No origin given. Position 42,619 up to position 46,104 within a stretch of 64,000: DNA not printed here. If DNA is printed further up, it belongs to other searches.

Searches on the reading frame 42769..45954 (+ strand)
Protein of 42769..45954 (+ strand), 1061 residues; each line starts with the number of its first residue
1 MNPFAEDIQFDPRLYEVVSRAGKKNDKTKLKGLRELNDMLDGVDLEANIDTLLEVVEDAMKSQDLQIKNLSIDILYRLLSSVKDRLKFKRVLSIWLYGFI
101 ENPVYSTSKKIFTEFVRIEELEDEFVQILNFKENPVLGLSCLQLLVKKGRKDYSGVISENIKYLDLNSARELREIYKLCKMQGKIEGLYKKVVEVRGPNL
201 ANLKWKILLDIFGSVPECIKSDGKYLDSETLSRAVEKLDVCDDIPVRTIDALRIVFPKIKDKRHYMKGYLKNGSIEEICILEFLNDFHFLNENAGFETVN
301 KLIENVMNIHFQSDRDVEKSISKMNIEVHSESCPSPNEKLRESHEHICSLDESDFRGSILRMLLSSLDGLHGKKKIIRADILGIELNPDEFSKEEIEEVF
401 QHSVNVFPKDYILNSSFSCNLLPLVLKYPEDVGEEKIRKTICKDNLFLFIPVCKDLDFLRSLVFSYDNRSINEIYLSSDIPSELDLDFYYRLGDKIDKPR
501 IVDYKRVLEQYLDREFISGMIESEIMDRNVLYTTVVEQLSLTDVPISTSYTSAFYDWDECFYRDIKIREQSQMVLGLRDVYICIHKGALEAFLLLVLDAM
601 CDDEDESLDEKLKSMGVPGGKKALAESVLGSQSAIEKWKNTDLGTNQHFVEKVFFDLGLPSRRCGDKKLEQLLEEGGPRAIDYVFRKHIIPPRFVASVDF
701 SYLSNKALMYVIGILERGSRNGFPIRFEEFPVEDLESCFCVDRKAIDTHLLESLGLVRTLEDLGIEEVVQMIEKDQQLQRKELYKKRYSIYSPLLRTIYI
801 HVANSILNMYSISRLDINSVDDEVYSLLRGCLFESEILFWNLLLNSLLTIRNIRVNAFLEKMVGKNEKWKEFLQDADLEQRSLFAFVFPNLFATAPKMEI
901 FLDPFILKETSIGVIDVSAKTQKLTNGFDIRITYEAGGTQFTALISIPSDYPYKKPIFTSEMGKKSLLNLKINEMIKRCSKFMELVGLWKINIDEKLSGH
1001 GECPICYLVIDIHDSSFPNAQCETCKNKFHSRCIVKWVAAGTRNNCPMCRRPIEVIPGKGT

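Call 49: search_protein_families(library=pfam, proteins=[window:42769-45954:+], max_evalue=0.001)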
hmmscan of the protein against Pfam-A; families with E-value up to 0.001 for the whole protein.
window:42769-45954:+ (1061 aa): 3 families
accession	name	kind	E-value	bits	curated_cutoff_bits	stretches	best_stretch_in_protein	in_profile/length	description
PF13639.12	zf-RING_2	-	3.9e-06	27.5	27.3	1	1002-1050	2-44/44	Ring finger domain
PF12861.13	zf-ANAPC11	-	9e-06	26.1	25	1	1014-1053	17-61/65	Anaphase-promoting complex subunit 11 RING-H2 finger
PF12678.13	zf-rbx1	-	0.00014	22.5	31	1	1022-1050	29-55/55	RING-H2 zinc finger domain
